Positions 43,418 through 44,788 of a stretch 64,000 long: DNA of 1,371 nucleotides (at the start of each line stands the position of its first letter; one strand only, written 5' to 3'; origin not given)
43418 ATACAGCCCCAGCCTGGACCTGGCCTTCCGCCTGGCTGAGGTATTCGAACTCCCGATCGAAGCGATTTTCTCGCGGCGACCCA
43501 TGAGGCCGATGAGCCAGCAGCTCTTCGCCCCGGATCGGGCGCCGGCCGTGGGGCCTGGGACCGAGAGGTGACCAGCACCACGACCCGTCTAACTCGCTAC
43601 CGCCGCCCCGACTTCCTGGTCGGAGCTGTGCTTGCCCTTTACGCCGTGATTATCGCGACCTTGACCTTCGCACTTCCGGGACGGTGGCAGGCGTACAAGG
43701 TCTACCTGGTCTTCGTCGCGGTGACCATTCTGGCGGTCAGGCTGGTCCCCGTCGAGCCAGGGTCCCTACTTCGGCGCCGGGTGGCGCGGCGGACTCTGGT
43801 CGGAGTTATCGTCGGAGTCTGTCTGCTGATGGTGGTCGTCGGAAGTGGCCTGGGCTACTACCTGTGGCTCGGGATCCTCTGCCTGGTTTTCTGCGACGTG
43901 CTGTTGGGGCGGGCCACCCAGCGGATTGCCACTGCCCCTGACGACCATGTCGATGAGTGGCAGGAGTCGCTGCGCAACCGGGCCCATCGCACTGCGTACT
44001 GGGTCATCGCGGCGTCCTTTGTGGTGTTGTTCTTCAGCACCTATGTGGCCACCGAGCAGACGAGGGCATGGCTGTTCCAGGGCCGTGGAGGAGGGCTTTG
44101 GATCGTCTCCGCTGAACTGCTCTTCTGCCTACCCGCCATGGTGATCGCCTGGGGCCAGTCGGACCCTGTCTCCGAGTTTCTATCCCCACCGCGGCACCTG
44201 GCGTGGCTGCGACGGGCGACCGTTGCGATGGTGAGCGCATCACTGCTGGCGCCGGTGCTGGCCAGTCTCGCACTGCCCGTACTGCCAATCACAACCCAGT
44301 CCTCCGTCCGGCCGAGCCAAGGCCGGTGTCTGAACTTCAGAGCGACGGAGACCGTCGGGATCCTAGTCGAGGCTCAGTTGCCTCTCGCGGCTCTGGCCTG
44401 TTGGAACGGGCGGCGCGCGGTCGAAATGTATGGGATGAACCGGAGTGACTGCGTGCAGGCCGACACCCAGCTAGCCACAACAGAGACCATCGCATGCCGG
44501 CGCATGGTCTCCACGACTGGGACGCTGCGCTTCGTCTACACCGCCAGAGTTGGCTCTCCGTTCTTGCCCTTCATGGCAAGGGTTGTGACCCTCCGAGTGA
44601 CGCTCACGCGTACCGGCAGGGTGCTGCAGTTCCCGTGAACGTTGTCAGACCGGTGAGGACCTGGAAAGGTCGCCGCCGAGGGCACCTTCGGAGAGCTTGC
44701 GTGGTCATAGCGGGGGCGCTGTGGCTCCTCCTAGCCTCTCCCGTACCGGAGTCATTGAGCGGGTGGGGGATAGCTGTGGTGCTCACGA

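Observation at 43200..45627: XRE-regulated operon of two paralogous polytopic membrane proteins with overlapping GTGA junctions inside the element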

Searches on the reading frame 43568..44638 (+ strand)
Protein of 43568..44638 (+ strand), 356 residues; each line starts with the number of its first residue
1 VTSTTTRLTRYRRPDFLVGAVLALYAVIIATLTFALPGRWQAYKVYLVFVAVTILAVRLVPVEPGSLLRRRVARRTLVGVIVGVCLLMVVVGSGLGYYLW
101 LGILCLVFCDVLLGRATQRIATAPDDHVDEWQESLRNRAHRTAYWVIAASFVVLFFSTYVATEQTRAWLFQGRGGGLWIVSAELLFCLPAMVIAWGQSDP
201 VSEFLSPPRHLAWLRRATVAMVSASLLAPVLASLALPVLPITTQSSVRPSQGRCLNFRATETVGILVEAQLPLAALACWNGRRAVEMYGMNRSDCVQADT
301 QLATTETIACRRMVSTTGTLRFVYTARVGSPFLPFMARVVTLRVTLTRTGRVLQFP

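Call 3: search_protein_families(library=pfam, proteins=[window:43568-44638:+], max_evalue=1)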
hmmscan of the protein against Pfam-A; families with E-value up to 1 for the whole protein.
window:43568-44638:+ (356 aa): 1 family
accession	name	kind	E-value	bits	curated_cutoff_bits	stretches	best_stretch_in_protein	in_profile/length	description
PF20040.4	DUF6442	-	0.25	12.1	25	0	127-166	14-53/102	Family of unknown function (DUF6442)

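Call 4: search_protein_families(library=ncbifam, proteins=[window:43568-44638:+], max_evalue=1)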
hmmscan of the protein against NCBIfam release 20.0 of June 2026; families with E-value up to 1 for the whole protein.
window:43568-44638:+ (356 aa): 0 families

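Call 9: find_homologous_proteins(query=window:43568-44638:+, max_evalue=0.001)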
Query window:43568-44638:+ (356 aa): 39 proteins with E <= 0.001 among 8000 candidates.
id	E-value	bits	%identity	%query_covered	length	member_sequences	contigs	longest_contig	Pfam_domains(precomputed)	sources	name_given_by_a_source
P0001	2.4e-227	772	100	100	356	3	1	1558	-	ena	-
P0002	2.5e-205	700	89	100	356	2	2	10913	-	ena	-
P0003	6.0e-197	672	88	100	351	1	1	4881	-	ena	-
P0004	6.4e-194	662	85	99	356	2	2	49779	-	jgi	jgi:hypothetical protein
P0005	1.7e-192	657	89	94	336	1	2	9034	-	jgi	jgi:hypothetical protein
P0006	1.8e-190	651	82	100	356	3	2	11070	-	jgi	-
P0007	2.6e-185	634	81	100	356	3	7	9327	-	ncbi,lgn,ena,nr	ncbi:MAG: hypothetical protein M0027_06330 [Candidatus Dormibacteraeota bacterium]|nr:hypothetical p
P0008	4.3e-183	626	81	100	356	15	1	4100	-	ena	-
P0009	1.3e-169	582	75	100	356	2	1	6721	-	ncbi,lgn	ncbi:MAG: hypothetical protein WBU92_05050 [Candidatus Dormiibacterota bacterium]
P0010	1.6e-94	335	49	100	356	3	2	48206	-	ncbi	-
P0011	7.2e-93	330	49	100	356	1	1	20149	-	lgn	-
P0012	7.8e-82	294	47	97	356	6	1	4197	-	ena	-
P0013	1.5e-81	293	47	96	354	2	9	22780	-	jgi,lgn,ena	-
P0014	2.3e-78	282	46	97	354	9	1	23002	-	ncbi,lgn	-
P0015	3.6e-66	242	44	88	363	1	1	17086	-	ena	-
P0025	4.8e-54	202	40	87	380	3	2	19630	-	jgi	jgi:hypothetical protein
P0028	9.9e-53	198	40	93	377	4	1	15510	-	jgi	jgi:hypothetical protein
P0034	1.2e-49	188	38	87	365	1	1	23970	-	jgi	jgi:hypothetical protein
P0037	6.3e-46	175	38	94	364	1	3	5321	PF09946.15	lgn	-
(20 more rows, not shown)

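Call 14: find_encoding_contigs(protein=P0004, flank=8000, max_places=3)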
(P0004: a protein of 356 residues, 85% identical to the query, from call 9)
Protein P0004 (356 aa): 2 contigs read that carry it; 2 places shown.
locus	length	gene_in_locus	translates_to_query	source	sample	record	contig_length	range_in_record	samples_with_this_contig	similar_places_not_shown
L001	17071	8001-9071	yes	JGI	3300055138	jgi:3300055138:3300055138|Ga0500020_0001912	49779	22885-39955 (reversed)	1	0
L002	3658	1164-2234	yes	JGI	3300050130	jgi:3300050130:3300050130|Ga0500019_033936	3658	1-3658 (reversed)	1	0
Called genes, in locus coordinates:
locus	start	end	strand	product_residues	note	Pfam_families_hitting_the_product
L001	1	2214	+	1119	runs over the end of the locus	PF08751:TrwC, PF13604:AAA_30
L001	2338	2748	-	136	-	-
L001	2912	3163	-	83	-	-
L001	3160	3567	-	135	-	PF04607:RelA_SpoT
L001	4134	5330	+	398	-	PF14659:Phage_int_SAM_3 (weak), PF00589:Phage_integrase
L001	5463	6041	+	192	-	-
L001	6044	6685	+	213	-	-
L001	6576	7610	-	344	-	PF01580:FtsK_SpoIIIE (faint)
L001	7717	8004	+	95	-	PF13560:HTH_31, PF01381:HTH_3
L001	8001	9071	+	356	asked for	-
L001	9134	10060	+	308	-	-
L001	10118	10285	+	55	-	-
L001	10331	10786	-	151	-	-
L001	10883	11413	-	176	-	-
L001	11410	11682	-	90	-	-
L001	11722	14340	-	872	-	PF02687:FtsX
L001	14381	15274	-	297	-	PF00005:ABC_tran, PF13304:AAA_21 (weak)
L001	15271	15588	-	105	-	PF03551:PadR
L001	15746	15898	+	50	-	-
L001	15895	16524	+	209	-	-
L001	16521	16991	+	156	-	-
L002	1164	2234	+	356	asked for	-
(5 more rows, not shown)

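Call 15: find_encoding_contigs(protein=P0010, flank=8000, max_places=3)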
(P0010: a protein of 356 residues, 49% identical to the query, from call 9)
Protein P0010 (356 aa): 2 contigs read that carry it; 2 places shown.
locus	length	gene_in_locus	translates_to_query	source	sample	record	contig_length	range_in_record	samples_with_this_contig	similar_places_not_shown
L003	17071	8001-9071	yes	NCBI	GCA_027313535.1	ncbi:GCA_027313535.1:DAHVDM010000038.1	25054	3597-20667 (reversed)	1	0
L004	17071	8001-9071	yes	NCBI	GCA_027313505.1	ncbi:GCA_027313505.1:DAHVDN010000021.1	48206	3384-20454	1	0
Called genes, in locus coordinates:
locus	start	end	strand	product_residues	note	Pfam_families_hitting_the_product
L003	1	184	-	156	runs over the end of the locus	PF04978:MST (weak), PF12867:DinB_2 (weak)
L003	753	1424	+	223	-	PF01227:GTP_cyclohydroI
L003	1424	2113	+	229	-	PF00106:adh_short, PF13561:adh_short_C2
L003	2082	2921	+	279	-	PF01872:RibD_C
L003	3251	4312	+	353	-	PF03193:RsgA_GTPase, PF00005:ABC_tran, PF01926:MMR_HSR1 (weak)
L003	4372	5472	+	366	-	PF01494:FAD_binding_3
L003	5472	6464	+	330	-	PF08392:FAE1_CUT1_RppA, PF00195:Chal_sti_synt_N, PF08545:ACP_syn_III (weak), PF02797:Chal_sti_synt_C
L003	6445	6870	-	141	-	PF04191:PEMT, PF04140:ICMT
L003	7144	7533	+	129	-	-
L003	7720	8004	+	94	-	PF13560:HTH_31, PF01381:HTH_3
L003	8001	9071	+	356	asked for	-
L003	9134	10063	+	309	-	-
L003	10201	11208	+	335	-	PF00230:MIP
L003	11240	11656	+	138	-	-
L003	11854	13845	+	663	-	PF16177:ACAS_N, PF00501:AMP-binding, PF13193:AMP-binding_C (weak)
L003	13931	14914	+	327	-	PF00561:Abhydrolase_1, PF12146:Hydrolase_4, PF12697:Abhydrolase_6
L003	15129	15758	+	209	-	PF01810:LysE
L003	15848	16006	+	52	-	-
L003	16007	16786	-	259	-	PF10978:DUF2785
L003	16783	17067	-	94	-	-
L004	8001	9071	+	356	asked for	-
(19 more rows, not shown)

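Call 16: find_encoding_contigs(protein=P0014, flank=8000, max_places=2)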
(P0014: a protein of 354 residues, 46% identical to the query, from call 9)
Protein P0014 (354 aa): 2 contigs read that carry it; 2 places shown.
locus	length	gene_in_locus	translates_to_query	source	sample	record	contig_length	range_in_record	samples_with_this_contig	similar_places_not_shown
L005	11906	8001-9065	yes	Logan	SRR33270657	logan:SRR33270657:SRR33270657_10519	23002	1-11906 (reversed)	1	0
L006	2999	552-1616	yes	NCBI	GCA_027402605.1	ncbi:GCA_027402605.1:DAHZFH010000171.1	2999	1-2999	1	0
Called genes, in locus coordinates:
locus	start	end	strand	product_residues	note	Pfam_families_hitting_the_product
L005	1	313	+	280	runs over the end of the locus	PF01872:RibD_C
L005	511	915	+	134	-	PF00085:Thioredoxin, PF13098:Thioredoxin_2 (weak), PF14595:Thioredoxin_9 (weak)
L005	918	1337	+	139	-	PF02566:OsmC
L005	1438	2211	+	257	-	PF11716:MDMPI_N, PF07398:MDMPI_C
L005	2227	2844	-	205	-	PF13302:Acetyltransf_3, PF00583:Acetyltransf_1 (weak)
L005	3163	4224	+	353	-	PF03193:RsgA_GTPase, PF00005:ABC_tran, PF01926:MMR_HSR1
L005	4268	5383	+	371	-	PF01494:FAD_binding_3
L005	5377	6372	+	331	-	PF00195:Chal_sti_synt_N, PF08392:FAE1_CUT1_RppA, PF08545:ACP_syn_III, PF02797:Chal_sti_synt_C, PF08541:ACP_syn_III_C (weak)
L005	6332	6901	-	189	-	PF04140:ICMT, PF04191:PEMT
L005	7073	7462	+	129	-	-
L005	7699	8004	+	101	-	PF01381:HTH_3, PF13560:HTH_31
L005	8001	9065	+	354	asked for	-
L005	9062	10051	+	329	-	-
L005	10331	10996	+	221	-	PF01810:LysE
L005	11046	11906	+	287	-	?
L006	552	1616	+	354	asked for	-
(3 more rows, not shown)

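Call 17: find_encoding_contigs(protein=P0034, flank=8000, max_places=2)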
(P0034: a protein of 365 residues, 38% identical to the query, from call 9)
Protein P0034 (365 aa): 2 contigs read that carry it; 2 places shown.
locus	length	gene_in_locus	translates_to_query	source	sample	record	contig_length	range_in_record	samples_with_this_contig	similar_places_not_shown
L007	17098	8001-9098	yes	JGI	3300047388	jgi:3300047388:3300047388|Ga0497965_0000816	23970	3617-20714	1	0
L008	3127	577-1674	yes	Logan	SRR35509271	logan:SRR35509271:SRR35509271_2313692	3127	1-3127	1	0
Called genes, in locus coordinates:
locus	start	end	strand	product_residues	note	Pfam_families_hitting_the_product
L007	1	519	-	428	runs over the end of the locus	PF00275:EPSP_synthase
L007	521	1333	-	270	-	PF03807:F420_oxidored, PF02153:PDH_N, PF20463:PDH_C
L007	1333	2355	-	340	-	PF18152:DAHP_snth_FXD, PF00793:DAHP_synth_1, PF03102:NeuB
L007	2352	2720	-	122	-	PF07736:CM_1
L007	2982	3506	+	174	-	PF03640:Lipoprotein_15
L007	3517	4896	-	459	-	PF01551:Peptidase_M23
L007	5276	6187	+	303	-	PF01476:LysM, PF05257:CHAP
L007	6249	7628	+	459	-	PF01546:Peptidase_M20, PF07687:M20_dimer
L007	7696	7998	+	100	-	PF13560:HTH_31, PF01381:HTH_3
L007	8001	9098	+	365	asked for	-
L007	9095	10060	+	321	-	-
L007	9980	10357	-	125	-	-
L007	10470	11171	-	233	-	PF00072:Response_reg, PF00486:Trans_reg_C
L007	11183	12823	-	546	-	PF01590:GAF, PF13185:GAF_2, PF13492:GAF_3, PF00512:HisKA, PF02518:HATPase_c, PF00072:Response_reg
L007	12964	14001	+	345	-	PF08240:ADH_N, PF00107:ADH_zinc_N, PF13602:ADH_zinc_N_2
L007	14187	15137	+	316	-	PF07995:GSDH (faint)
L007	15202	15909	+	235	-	PF04280:Tim44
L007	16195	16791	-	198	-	PF04002:RadC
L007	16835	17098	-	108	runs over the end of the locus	-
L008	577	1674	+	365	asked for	-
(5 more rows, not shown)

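Call 18: find_encoding_contigs(protein=P0025, flank=8000, max_places=2)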
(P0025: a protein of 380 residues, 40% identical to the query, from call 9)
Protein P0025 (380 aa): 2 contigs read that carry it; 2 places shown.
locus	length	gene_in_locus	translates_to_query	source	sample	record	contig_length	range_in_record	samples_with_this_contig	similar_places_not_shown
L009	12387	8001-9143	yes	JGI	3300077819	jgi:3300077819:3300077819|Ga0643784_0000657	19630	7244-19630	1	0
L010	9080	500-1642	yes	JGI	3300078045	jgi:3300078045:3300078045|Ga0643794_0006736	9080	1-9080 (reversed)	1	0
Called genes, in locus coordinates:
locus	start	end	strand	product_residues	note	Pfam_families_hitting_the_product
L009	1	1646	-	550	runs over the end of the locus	PF19568:Spore_III_AA, PF00004:AAA (weak), PF03266:NTPase_1 (faint), PF25516:PTPase, PF01424:R3H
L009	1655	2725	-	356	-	-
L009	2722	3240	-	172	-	PF01174:SNO, PF03575:Peptidase_S51 (weak), PF07685:GATase_3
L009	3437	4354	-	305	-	PF01680:SOR_SNZ, PF05690:ThiG (weak)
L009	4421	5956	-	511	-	PF00535:Glycos_transf_2, PF07021:MetW, PF13489:Methyltransf_23, PF13649:Methyltransf_25, PF13847:Methyltransf_31 (weak), PF08241:Methyltransf_11, PF08242:Methyltransf_12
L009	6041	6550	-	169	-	PF10604:Polyketide_cyc2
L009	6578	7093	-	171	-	-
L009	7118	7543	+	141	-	PF02566:OsmC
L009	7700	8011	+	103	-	PF13560:HTH_31, PF01381:HTH_3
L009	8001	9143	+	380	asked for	-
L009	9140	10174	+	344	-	-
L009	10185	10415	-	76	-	-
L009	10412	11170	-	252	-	PF16955:OFeT_1 (faint)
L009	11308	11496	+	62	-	-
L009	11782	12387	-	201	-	?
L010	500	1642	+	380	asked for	-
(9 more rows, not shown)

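Call 20: search_protein_families(library=pfam, alignment_id=A1, max_evalue=5)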
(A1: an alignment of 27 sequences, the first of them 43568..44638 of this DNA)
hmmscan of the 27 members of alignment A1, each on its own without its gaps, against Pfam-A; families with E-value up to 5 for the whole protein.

A. member 1, window:43568-44638:+ (356 aa): 1 family
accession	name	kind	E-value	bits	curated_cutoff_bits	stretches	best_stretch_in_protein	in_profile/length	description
PF20040.4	DUF6442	-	0.25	12.1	25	1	127-166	14-53/102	Family of unknown function (DUF6442)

B. families by the number of members that match (of 27 scanned): 35 families (the first 25 are shown)
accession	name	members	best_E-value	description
PF20563.3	DUF6773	8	0.091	Family of unknown function (DUF6773)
PF20040.4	DUF6442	5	0.16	Family of unknown function (DUF6442)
PF05656.20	DUF805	3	0.037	Protein of unknown function (DUF805)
PF24677.1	DUF7657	2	0.0076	Domain of unknown function (DUF7657)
PF01292.26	Ni_hydr_CYTB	2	0.028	Prokaryotic cytochrome b561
PF10947.13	DUF2628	2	0.051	Protein of unknown function (DUF2628)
PF09925.14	DUF2157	1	0.002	Predicted membrane protein (DUF2157)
PF19366.4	DUF5942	1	0.0056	Domain of unknown function (DUF5942)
PF17332.7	DUF5592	1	0.011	Family of unknown function (DUF5592)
PF01925.25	TauE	1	0.011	Sulfite exporter TauE/SafE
PF19870.4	DUF6343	1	0.015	Family of unknown function (DUF6343)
PF04138.20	GtrA_DPMS_TM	1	0.03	GtrA/DPMS, transmembrane domain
PF20970.2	MASE10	1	0.031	MASE10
PF10277.15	Frag1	1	0.035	Frag1/DRAM/Sfk1 family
PF13301.11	DUF4079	1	0.041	Protein of unknown function (DUF4079)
PF09946.14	DUF2178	1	0.045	Predicted membrane protein (DUF2178)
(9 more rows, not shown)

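Call 31: predict_structure(alignment_id=A1)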
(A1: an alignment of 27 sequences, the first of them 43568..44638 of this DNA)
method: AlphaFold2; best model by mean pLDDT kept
length: 356 residues; sequences in the alignment: 27
mean_pLDDT: 77.3   pTM: 0.56
mean pLDDT of the five models: 77.3, 77.3, 75.6, 73.7, 71.6
residues with pLDDT >= 90: 65; 70-90: 197; 50-70: 77; < 50: 17
segments of 3 or more residues with pLDDT < 50: 1-12
pLDDT, mean of each block of 10 residues (from residue 1): 42 52 65 56 76 74 53 82 82 63 80 73 73 86 87 77 68 70 85 80 65 78 81 84 91 92 83 92 90 75 85 93 91 83 93 89
secondary structure, 60 per line:
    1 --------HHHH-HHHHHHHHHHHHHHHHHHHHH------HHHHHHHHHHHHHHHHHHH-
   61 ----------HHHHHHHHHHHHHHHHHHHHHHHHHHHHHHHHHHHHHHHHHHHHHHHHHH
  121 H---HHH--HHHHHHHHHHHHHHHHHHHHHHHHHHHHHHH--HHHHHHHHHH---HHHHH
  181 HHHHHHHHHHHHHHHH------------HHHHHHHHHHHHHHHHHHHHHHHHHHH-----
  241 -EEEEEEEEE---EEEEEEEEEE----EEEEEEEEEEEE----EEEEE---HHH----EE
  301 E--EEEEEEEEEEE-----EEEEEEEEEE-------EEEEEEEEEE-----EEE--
elements in order: H9-12 H14-34 H41-59 H71-121 H130-160 H163-172 H176-196 H209-235 E242-250 E254-263 E268-279 E284-288 E299-301 E304-314 E320-329 E337-346 E352-354

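Call 36: fold_search(model_id=the predicted structure, library=pdb)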
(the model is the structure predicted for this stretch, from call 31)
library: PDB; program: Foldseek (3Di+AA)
matches with E <= 10: 676; with E <= 0.001: 0
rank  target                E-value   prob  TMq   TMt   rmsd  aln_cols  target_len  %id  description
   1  1mws_A                6.3e-02  0.75  0.14  0.09  23.5       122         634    8  Structure of nitrocefin acyl-Penicillin binding protein 2a from methicillin resistant Staphylococcus aureus strain 27r (released 2002-11-06)
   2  3zg0_B                8.5e-02  0.69  0.14  0.09  22.8       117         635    9  Crystal structure of ceftaroline acyl-PBP2a from MRSA with non- covalently bound ceftaroline and muramic acid at allos (released 2013-10-09)
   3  1wnh                  8.9e-02  0.23  0.11  0.16  17.5       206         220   10  Crystal structure of mouse Latexin (tissue carboxypeptidase inhibitor) (released 2005-02-15)
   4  4dki_B                1.2e-01  0.60  0.14  0.09  22.7       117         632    9  Structural Insights into the Anti- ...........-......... Staphylococcus aureus (MRSA) Activity of Ceftobiprole (released 2012-08-01)
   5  4cpk_B                1.5e-01  0.54  0.14  0.09  22.7       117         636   11  Crystal structure of PBP2a double clinical mutant N146K-E150K from MRSA (released 2014-09-10)
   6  4bl3_A                1.6e-01  0.54  0.14  0.09  23.1       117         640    9  Crystal structure of PBP2a clinical mutant N146K from MRSA (released 2014-05-21)
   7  7wb4_N                1.6e-01  0.54  0.15  0.07  11.8       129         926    7  Cryo-EM structure of the NR subunit from X. laevis NPC (released 2022-03-02)
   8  4bl2_A                1.8e-01  0.51  0.14  0.09  23.0       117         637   11  Crystal structure of PBP2a clinical mutant E150K from MRSA (released 2014-05-21)
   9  9m0e_A                1.9e-01  0.44  0.13  0.05  18.3       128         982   14  Enhancing the synthesis efficiency of galacto-oligosaccharides of a beta-galactosidase from Paenibacillus barengoltzii (released 2025-04-23)
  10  6h5o_B                2.0e-01  0.51  0.14  0.09  23.0       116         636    9  Crystal structure of PBP2a from MRSA in complex with piperacillin at active site. (released 2019-08-14)
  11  8yhg_A                2.1e-01  0.90  0.11  0.25   5.3        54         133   13  The complex structure of SdnG with its analogue of substrate (released 2025-10-22)
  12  4bl3_B                2.2e-01  0.47  0.14  0.09  22.7       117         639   11  Crystal structure of PBP2a clinical mutant N146K from MRSA (released 2014-05-21)
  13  6q50                  2.3e-01  0.15  0.11  0.12  17.4       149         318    9  Structure of MPT-4, a mannose phosphorylase from Leishmania mexicana, in complex with phosphate ion (released 2019-09-25)
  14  7xn9                  3.1e-01  0.08  0.13  0.11  22.4       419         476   10  Crystal structure of SSTR2 and L-054,522 complex (released 2022-08-03)
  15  8yj4_F                3.2e-01  0.84  0.11  0.24   5.3        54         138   13  The complex structure of SdnG with its analogue of substrate (released 2025-10-22)
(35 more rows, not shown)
